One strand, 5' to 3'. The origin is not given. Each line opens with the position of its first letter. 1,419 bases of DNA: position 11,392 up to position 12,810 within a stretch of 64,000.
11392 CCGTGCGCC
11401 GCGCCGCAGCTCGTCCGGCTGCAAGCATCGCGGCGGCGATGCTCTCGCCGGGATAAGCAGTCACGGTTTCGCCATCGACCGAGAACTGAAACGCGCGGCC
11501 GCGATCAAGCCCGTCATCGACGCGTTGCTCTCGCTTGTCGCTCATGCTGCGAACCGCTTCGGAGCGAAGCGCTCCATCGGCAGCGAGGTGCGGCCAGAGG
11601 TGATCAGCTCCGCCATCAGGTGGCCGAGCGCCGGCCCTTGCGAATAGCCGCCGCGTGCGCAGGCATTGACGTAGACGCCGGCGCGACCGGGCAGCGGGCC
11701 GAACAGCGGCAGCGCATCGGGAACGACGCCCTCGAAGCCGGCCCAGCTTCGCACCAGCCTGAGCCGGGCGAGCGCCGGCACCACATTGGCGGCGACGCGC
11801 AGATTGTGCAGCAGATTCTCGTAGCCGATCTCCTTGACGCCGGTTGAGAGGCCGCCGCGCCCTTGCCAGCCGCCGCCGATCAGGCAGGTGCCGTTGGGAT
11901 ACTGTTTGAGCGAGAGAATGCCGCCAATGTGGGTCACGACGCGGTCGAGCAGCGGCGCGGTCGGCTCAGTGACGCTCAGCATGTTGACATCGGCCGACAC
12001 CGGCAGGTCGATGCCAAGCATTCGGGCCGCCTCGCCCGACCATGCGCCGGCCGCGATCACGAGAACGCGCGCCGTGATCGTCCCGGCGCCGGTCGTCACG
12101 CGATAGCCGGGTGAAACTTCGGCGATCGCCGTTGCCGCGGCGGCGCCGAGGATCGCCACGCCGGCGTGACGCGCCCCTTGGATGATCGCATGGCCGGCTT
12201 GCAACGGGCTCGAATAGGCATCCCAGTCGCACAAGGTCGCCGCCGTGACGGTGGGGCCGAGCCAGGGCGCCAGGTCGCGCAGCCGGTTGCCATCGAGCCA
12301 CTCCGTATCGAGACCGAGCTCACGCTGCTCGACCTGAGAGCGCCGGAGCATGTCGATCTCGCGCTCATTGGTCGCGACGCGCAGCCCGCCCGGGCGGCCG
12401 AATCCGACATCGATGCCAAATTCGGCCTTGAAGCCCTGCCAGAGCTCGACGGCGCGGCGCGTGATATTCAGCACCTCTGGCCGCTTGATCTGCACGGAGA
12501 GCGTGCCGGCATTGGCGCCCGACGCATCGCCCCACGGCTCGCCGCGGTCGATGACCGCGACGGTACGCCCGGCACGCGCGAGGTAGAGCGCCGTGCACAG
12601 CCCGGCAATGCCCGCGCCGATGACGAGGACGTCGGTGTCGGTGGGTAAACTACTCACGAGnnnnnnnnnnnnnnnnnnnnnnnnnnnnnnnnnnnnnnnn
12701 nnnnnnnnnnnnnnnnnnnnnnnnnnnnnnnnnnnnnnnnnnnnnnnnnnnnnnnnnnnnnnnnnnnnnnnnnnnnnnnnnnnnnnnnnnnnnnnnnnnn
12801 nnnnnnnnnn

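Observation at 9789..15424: Minus-strand operon resembling (hydroxy)proline-betaine catabolism: Rieske enzyme + DapA-like deaminase + three-subunit flavo-Fe-S dehydrogenase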

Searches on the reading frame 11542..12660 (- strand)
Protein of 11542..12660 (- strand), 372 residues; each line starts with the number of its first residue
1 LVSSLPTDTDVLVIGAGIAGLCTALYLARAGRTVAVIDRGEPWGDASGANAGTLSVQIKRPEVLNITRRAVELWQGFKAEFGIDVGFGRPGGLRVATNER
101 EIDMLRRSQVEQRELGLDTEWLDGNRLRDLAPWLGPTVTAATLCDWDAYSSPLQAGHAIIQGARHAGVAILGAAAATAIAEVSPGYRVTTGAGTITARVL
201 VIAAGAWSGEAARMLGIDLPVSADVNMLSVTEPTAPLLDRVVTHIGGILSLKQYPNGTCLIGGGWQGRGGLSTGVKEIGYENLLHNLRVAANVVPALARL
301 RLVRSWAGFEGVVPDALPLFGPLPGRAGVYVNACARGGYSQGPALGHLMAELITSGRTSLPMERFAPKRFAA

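Call 4: search_protein_families(library=pfam, proteins=[window:11542-12660:-])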
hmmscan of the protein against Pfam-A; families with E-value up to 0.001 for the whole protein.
window:11542-12660:- (372 aa): 8 families
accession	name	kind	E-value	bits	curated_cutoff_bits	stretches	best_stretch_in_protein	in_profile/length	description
PF01266.30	DAO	-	1.1e-58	199.9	27.9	1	10-352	1-353/353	FAD dependent oxidoreductase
PF00890.30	FAD_binding_2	-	3.1e-08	33.7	20.4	1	10-68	1-58/414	FAD binding domain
PF07992.20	Pyr_redox_2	-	5.4e-07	29.7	26.1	1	10-209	2-112/291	Pyridine nucleotide-disulphide oxidoreductase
PF13738.12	Pyr_redox_3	-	5.9e-07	29.5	30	0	7-51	163-207/305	Pyridine nucleotide-disulphide oxidoreductase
PF01494.25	FAD_binding_3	-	1.5e-06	28.1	22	1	8-41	1-34/349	FAD binding domain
PF13450.12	NAD_binding_8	-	2.9e-06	27.9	21.9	1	13-41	1-29/68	NAD(P)-binding Rossmann-like domain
PF03486.20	HI0933_like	-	1.2e-05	25.3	50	1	10-44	2-36/244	HI0933-like protein Rossmann domain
PF12831.13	FAD_oxidored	-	6.6e-05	22.8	27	1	10-44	1-35/416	FAD dependent oxidoreductase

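Call 5: search_protein_families(library=ncbifam, proteins=[window:11542-12660:-])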
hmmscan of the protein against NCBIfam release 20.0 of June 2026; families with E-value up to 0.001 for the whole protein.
window:11542-12660:- (372 aa): 74 families (the best 25 are shown)
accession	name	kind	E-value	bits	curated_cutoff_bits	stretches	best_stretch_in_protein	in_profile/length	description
TIGR01373.1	soxB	subfamily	2.9e-38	131.8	529.45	1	9-370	31-399/407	sarcosine oxidase subunit beta family protein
TIGR02352.1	thiamin_ThiO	equivalog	1.7e-37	129.4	250.8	1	11-355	1-349/351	glycine oxidase ThiO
NF008425.0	PRK11259.1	equivalog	1.3e-24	86.9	257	1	8-221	4-216/377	N-methyl-L-tryptophan oxidase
NF002480.1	PRK01747.1-1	equivalog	3.4e-18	65.4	540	1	8-328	248-570/645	bifunctional tRNA (5-methylaminomethyl-2-thiouridine)(34)-methyltransferase MnmC2/FAD-dependent 5-carboxymethylaminomethyl-2-thiouridine(34)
TIGR03364.1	HpnW_proposed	hypoth_equivalog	1.6e-17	63.6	285.1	1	9-206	1-195/365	TIGR03364 family FAD-dependent oxidoreductase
NF001933.0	PRK00711.1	subfamily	3.7e-17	62.5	383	1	11-59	3-52/429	D-amino acid dehydrogenase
NF050086.1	pipecolate_AmaA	exception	5.9e-16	58.1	600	1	7-209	24-238/425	L-pipecolate oxidase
TIGR03197.1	MnmC_Cterm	equivalog_domain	3.2e-15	56.1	174.2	1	10-326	1-319/400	FAD-dependent 5-carboxymethylaminomethyl-2-thiouridine(34) oxidoreductase MnmC1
TIGR01377.1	soxA_mon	subfamily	2.2e-12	46.4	479.65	1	10-223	2-215/381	amino oxidase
NF040813.1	pro_dh_Thprot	equivalog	7.7e-12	45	600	1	11-57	2-47/362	D-proline dehydrogenase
NF008726.1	PRK11728.1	equivalog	2.1e-11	43.3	299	1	10-219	2-213/389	L-2-hydroxyglutarate oxidase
TIGR02032.1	GG-red-SF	subfamily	1.9e-09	37.7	158.8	1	10-41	2-33/297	geranylgeranyl reductase family protein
NF033460.1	glycerol3P_ox_II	equivalog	4.4e-09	36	460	1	9-217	2-217/361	type 2 glycerol-3-phosphate oxidase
NF009074.0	PRK12409.1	equivalog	3.7e-08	32.9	494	1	10-56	3-50/410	D-amino acid dehydrogenase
TIGR03329.1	Phn_aa_oxid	hypoth_equivalog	1.1e-07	31.1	632.8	1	7-333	23-370/460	putative aminophosphonate oxidoreductase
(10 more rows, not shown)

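Call 17: search_solved_structures(query=window:11542-12657:-, max_evalue=1e-10)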
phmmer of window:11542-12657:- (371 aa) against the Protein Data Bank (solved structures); distinct sequences matched with E-value up to 1e-10: 19.
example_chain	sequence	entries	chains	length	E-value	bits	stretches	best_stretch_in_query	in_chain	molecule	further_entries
1y56_B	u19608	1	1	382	7.2e-33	117.3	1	4-369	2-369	sarcosine oxidase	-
4ysh_A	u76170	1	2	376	7.5e-30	107.4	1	9-365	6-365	Glycine oxidase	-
5fjm_A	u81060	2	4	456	4.2e-23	85.2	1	3-256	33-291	L-AMINO ACID DEAMINASE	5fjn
5i39_A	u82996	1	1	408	9.1e-23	84.1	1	3-367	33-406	L-amino acid deaminase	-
2gag_B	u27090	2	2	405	7.2e-22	81.1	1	8-364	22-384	heterotetrameric sarcosine oxidase beta-subunit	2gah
3ada_B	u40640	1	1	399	1.1e-21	80.5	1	8-369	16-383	SARCOSINE OXIDASE BETA SUBUNIT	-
1vrq_B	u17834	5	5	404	1.1e-21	80.5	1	8-369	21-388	Sarcosine oxidase beta subunit | Subunit beta of sarcosine oxidase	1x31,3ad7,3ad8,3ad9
5hxw_A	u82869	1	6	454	4.5e-20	75.2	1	3-248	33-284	L-amino acid deaminase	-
4pab_A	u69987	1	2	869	7.5e-20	74.5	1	9-369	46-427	Dimethylglycine dehydrogenase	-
5l46_A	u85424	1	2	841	2.5e-19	72.8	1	9-369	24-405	Dimethylglycine dehydrogenase, mitochondrial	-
4p9s_A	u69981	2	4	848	3.3e-19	72.3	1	9-369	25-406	Dimethylglycine dehydrogenase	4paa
3if9_A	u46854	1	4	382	5.9e-19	71.5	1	9-354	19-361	Glycine oxidase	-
7cyx_A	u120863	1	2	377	1.6e-18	70.1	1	9-355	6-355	Glycine oxidase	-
1ryi_A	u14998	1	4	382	2.2e-18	69.6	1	9-354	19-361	GLYCINE OXIDASE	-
9woz_A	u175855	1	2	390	2.7e-18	69.4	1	9-354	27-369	Glycine oxidase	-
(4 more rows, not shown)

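Call 26: search_dna_similar(query=window:11542-12657:-, collection=plasmids, mode=protein, max_rows=30)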
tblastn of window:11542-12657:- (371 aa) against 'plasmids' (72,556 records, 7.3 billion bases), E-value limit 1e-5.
Records with a match: 1205; places in all: 1982; records where one place covers at least 80% of the query: 1012.
Best place of each record, by identity: <60% 1205.
By first word of the organism name: Rhizobium 300; Agrobacterium 174; Sinorhizobium 148; Pantoea 33; Paracoccus 32; Ralstonia 32; Burkholderia 29; Leisingera 25; Azospirillum 24; Paraburkholderia 23; and 116 more.
By predicted mobility (MOB-suite, as given by PLSDB): non-mobilizable 671; conjugative 380; mobilizable 154.
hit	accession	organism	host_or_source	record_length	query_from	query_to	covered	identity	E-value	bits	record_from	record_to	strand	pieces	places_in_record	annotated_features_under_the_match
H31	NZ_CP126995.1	Acidisoma sp. PAMC 29798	cell culture,lichen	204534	3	371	99%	38.5%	1e-48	183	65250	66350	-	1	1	FAD-dependent oxidoreductase | (2Fe-2S)-binding protein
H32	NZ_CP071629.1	Rhizobium leguminosarum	lentil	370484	9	368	97%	39.2%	1e-56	206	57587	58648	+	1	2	FAD-binding oxidoreductase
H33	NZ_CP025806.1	Sulfitobacter sp. SK012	Marine Sediment,North Sea (sediment)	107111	22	368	94%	39.9%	2e-54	199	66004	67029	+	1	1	FAD-dependent oxidoreductase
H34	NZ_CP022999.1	Rhizobium sp. 11515TR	Cell culture,agricultural soil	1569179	2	370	99%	37.4%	7e-48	181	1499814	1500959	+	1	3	none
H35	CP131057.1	Hyphomicrobiales bacterium UR115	tomato,bacteria,rhizosphere soil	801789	9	371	98%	37.1%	3e-47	179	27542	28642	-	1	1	none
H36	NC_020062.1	Rhizobium tropici CIAT 899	Phaseolus vulgaris root nodule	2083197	6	369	98%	36.9%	5e-49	184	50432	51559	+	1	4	record has no annotation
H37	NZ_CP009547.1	Burkholderia sp. 2002721687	water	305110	9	371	98%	37.0%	5e-44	170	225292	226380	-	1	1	FAD-dependent oxidoreductase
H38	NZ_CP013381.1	Burkholderia humptydooensis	water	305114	9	371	98%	37.0%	5e-44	170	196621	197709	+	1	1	FAD-dependent oxidoreductase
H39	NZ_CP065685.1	Burkholderia humptydooensis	-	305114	9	371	98%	37.0%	5e-44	170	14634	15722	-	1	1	FAD-dependent oxidoreductase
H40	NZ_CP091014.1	Burkholderia cenocepacia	-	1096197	9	371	98%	37.0%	6e-44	169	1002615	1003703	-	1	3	none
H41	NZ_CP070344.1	Variovorax sp. PDNC026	cell culture,Plastic debris in ...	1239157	5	369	98%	36.6%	2e-48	182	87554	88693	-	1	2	none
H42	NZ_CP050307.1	Rhizobium lusitanum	Oxytropis pumilio,cell culture,root ...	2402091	6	370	98%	36.6%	5e-48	181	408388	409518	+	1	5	none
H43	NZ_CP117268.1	Rhizobium rhododendri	Rhododendron sp.,pure bacterial ...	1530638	1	369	99%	36.0%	2e-41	162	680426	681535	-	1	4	record has no annotation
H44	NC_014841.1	Pantoea sp. At-9b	-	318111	9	369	97%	36.1%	3e-51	191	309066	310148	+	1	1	FAD-binding oxidoreductase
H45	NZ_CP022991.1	Paraburkholderia aromaticivorans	-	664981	22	371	94%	37.2%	5e-40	158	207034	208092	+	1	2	FAD-binding oxidoreductase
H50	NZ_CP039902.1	Agrobacterium tumefaciens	-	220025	9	369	97%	34.4%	6e-41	160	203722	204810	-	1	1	FAD-binding oxidoreductase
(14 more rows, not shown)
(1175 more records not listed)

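Call 28: get_annotated_region(hit=H31, flank=9000)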
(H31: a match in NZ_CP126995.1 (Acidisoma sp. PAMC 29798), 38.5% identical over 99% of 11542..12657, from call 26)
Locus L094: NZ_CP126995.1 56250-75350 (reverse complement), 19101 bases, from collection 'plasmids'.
description: Acidisoma sp. PAMC 29798 plasmid unnamed1, complete sequence
organism: Acidisoma sp. PAMC 29798 (NCBI taxid 3040935)
taxonomy: Bacteria; Pseudomonadota; Alphaproteobacteria; Rhodospirillales; Acetobacteraceae; Acidisoma; Acidisoma sp. PAMC 29798
host: -; source: cell culture,lichen; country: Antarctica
typing (MOB-suite, as given by PLSDB): non-mobilizable
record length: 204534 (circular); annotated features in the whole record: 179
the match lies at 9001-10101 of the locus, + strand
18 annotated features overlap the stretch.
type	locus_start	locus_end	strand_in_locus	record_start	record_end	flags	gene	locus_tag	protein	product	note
CDS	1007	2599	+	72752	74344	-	-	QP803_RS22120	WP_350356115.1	ISL3 family transposase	-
CDS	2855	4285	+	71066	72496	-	hydA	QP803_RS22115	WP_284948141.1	dihydropyrimidinase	GO:0008152 - metabolic process [Evidence IEA]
CDS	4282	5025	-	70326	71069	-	-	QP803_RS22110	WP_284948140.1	amino acid ABC transporter ATP-binding protein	-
CDS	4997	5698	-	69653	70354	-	-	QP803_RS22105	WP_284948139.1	amino acid ABC transporter permease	GO:0006865 - amino acid transport [Evidence IEA]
CDS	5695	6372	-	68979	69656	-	-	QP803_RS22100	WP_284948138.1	amino acid ABC transporter permease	GO:0006865 - amino acid transport [Evidence IEA]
CDS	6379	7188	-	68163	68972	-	-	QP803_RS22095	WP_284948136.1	transporter substrate-binding domain-containing protein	-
CDS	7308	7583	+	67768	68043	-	-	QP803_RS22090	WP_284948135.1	(2Fe-2S)-binding protein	-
CDS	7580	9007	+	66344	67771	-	-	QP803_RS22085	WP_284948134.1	(2Fe-2S)-binding protein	-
CDS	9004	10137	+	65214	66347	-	-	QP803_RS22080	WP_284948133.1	FAD-dependent oxidoreductase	-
CDS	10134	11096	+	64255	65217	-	-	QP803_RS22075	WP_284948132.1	dihydrodipicolinate synthase family protein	GO:0009436 - glyoxylate catabolic process [Evidence IEA]; GO:0071704 - organic substance metabolic process [Evidence ...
CDS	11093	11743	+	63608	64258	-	-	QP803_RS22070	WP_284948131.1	GntR family transcriptional regulator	-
CDS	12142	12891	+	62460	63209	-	-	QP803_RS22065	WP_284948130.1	transposase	-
CDS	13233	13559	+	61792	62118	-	-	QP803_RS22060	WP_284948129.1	transposase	-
CDS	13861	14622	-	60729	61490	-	-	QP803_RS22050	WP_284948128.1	DeoR/GlpR family DNA-binding transcription regulator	-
CDS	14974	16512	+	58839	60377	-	-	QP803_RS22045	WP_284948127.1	ABC transporter substrate-binding protein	-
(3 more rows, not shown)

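Call 54: get_annotated_region(hit=H32, flank=8000)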
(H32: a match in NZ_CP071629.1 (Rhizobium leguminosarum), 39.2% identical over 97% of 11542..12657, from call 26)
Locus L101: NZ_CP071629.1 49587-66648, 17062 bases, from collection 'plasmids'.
description: Rhizobium leguminosarum strain GLR17 plasmid p3, complete sequence
organism: Rhizobium leguminosarum (NCBI taxid 384)
taxonomy: Bacteria; Pseudomonadota; Alphaproteobacteria; Hyphomicrobiales; Rhizobiaceae; Rhizobium; Rhizobium leguminosarum
host: -; source: lentil; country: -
typing (MOB-suite, as given by PLSDB): conjugative; relaxase MOBP; mating-pair formation MPF_T
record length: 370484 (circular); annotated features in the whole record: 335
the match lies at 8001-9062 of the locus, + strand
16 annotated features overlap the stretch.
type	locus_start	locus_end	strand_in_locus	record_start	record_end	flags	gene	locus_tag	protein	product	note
CDS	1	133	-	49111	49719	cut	-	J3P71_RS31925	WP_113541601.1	hypothetical protein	-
CDS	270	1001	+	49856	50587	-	-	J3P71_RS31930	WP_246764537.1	IclR family transcriptional regulator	GO:0006355 - regulation of DNA-templated transcription [Evidence IEA]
CDS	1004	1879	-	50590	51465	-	-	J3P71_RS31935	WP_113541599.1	3-keto-5-aminohexanoate cleavage protein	-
CDS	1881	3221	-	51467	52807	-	-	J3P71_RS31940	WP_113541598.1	aspartate aminotransferase family protein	-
CDS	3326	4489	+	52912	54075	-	-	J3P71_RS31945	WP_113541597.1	CoA transferase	-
CDS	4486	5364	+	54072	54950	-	-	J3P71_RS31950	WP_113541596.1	SMP-30/gluconolactonase/LRE family protein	-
CDS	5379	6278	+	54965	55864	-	-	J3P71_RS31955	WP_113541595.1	dihydrodipicolinate synthase family protein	GO:0009436 - glyoxylate catabolic process [Evidence IEA]; GO:0071704 - organic substance metabolic process [Evidence ...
CDS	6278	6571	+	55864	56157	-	-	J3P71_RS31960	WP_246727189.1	(2Fe-2S)-binding protein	-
CDS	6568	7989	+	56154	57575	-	-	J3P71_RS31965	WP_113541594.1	NAD(P)/FAD-dependent oxidoreductase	-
CDS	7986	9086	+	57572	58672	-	-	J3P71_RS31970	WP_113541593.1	FAD-binding oxidoreductase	-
CDS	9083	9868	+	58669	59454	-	-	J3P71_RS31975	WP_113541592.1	SDR family oxidoreductase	-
CDS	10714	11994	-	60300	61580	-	-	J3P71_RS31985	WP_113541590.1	DUF3422 domain-containing protein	-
CDS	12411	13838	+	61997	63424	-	-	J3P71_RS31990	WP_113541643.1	aldehyde dehydrogenase family protein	-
CDS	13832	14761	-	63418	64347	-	-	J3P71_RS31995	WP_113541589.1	LysR family transcriptional regulator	-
CDS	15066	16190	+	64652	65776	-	argE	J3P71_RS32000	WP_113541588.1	acetylornithine deacetylase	GO:0006592 - ornithine biosynthetic process [Evidence IEA]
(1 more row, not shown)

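Call 55: get_annotated_region(hit=H33, flank=8000)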
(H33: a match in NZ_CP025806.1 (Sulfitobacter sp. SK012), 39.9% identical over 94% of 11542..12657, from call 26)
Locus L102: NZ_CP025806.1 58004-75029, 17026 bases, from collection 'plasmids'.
description: Sulfitobacter sp. SK012 plasmid unnamed3, complete sequence
organism: Sulfitobacter sp. SK012 (NCBI taxid 1389005)
taxonomy: Bacteria; Pseudomonadota; Alphaproteobacteria; Rhodobacterales; Roseobacteraceae; Sulfitobacter; Sulfitobacter sp. SK012
host: -; source: Marine Sediment,North Sea (sediment); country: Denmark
typing (MOB-suite, as given by PLSDB): non-mobilizable
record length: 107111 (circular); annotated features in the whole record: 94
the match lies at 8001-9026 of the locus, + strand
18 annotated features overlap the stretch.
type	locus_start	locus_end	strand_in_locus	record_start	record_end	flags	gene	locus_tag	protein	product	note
CDS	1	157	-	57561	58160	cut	-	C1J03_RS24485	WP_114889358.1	hypothetical protein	-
CDS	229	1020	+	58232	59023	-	-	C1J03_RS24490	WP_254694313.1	IclR family transcriptional regulator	GO:0006355 - regulation of DNA-templated transcription [Evidence IEA]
CDS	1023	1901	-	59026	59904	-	-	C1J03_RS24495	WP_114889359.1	3-keto-5-aminohexanoate cleavage protein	-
CDS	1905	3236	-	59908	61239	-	-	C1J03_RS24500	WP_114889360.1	aspartate aminotransferase family protein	-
CDS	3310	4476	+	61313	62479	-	-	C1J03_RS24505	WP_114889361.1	CoA transferase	-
CDS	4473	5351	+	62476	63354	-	-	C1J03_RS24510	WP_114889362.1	SMP-30/gluconolactonase/LRE family protein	-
CDS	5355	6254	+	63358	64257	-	-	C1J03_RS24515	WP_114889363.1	dihydrodipicolinate synthase family protein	GO:0009436 - glyoxylate catabolic process [Evidence IEA]; GO:0071704 - organic substance metabolic process [Evidence ...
CDS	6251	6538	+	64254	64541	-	-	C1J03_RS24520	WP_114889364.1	2Fe-2S iron-sulfur cluster-binding protein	-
CDS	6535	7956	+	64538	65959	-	-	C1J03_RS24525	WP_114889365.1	NAD(P)/FAD-dependent oxidoreductase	-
CDS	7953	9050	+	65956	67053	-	-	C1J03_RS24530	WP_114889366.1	FAD-dependent oxidoreductase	-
CDS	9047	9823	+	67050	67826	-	-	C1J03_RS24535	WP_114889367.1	SDR family oxidoreductase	-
CDS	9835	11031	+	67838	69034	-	-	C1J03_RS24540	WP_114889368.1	amino acid aminotransferase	-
CDS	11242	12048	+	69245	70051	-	-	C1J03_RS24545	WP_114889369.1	hypothetical protein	-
CDS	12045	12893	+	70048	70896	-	-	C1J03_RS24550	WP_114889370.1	MBL fold metallo-hydrolase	-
CDS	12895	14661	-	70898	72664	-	-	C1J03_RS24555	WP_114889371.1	SulP family inorganic anion transporter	-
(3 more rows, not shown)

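Call 56: get_annotated_region(hit=H37, flank=8000)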
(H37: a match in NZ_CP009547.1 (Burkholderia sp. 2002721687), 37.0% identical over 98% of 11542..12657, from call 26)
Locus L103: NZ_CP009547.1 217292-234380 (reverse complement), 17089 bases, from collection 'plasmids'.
description: Burkholderia sp. 2002721687 plasmid pBTU, complete sequence
organism: Burkholderia sp. 2002721687 (NCBI taxid 1468409)
taxonomy: Bacteria; Pseudomonadota; Betaproteobacteria; Burkholderiales; Burkholderiaceae; Burkholderia; Burkholderia sp. 2002721687
host: -; source: water; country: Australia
typing (MOB-suite, as given by PLSDB): conjugative; replicon rep_cluster_523; relaxase MOBF; mating-pair formation MPF_F
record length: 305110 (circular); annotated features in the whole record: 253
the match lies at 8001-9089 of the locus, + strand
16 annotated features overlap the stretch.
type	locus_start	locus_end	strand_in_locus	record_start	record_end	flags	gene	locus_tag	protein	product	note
CDS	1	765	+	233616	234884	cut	-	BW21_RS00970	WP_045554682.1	IS256 family transposase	-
CDS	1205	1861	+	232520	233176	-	-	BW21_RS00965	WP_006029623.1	GntR family transcriptional regulator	-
CDS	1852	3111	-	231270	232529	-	-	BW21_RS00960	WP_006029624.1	M20/M25/M40 family metallo-hydrolase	-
CDS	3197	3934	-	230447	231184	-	-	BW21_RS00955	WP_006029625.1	amino acid ABC transporter ATP-binding protein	-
CDS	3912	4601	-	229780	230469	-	-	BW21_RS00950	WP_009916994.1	amino acid ABC transporter permease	GO:0006865 - amino acid transport [Evidence IEA]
CDS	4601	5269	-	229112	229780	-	-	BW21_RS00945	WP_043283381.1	amino acid ABC transporter permease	GO:0006865 - amino acid transport [Evidence IEA]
CDS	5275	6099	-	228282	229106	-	-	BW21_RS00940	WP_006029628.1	transporter substrate-binding domain-containing protein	-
CDS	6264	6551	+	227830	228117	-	-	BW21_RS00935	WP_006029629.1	(2Fe-2S)-binding protein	-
CDS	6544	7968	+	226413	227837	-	-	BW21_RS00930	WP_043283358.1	NAD(P)/FAD-dependent oxidoreductase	-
CDS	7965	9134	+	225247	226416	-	-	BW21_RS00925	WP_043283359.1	FAD-dependent oxidoreductase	-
CDS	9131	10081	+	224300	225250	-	-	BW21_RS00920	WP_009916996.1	dihydrodipicolinate synthase family protein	GO:0009436 - glyoxylate catabolic process [Evidence IEA]; GO:0071704 - organic substance metabolic process [Evidence ...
CDS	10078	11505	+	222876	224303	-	hydA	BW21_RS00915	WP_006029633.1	dihydropyrimidinase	GO:0008152 - metabolic process [Evidence IEA]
CDS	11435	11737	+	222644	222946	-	-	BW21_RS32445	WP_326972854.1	zinc ribbon domain-containing protein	-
CDS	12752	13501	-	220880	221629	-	-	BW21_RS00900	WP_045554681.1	electron transfer flavoprotein subunit beta/FixA family protein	-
CDS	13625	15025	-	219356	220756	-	-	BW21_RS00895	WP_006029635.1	FAD-binding oxidoreductase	-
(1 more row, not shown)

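Call 57: get_annotated_region(hit=H44, flank=8000)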
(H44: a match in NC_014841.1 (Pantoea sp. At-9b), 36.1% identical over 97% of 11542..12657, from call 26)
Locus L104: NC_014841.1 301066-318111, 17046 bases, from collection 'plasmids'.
description: Pantoea sp. At-9b plasmid pPAT9B04, complete sequence
organism: Pantoea sp. At-9b (NCBI taxid 592316)
taxonomy: Bacteria; Pseudomonadota; Gammaproteobacteria; Enterobacterales; Erwiniaceae; Pantoea; Pantoea sp. At-9b
host: -; source: -; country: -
typing (MOB-suite, as given by PLSDB): non-mobilizable; replicon rep_cluster_962
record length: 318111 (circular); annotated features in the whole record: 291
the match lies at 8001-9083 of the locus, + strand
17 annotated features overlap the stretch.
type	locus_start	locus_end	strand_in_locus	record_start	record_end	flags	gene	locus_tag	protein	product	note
CDS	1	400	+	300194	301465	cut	-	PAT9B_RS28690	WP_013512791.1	3-oxo-tetronate kinase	-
CDS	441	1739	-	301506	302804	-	-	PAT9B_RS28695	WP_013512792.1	MFS transporter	GO:0055085 - transmembrane transport [Evidence IEA]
CDS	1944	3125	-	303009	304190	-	-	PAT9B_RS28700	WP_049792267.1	alanine--glyoxylate aminotransferase family protein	-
CDS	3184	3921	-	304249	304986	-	-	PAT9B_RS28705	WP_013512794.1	amino acid ABC transporter ATP-binding protein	-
CDS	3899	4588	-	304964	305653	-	-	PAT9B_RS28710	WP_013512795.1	amino acid ABC transporter permease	GO:0006865 - amino acid transport [Evidence IEA]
CDS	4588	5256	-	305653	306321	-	-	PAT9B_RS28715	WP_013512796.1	amino acid ABC transporter permease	GO:0006865 - amino acid transport [Evidence IEA]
CDS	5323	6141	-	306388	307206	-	-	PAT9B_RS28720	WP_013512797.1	transporter substrate-binding domain-containing protein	-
CDS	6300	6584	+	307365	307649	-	-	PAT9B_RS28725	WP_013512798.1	(2Fe-2S)-binding protein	-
CDS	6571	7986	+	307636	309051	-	-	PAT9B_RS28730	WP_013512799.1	NAD(P)/FAD-dependent oxidoreductase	-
CDS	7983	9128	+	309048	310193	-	-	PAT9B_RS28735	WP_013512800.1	FAD-binding oxidoreductase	-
CDS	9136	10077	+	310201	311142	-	-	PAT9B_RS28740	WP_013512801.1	dihydrodipicolinate synthase family protein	GO:0009436 - glyoxylate catabolic process [Evidence IEA]; GO:0071704 - organic substance metabolic process [Evidence ...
CDS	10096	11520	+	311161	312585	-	hydA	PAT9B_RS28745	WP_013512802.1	dihydropyrimidinase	GO:0008152 - metabolic process [Evidence IEA]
CDS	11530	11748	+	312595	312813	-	-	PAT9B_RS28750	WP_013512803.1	zinc ribbon domain-containing protein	-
CDS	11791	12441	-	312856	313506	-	-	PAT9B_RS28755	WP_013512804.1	GntR family transcriptional regulator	-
CDS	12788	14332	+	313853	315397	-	-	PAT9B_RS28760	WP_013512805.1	Fic family protein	-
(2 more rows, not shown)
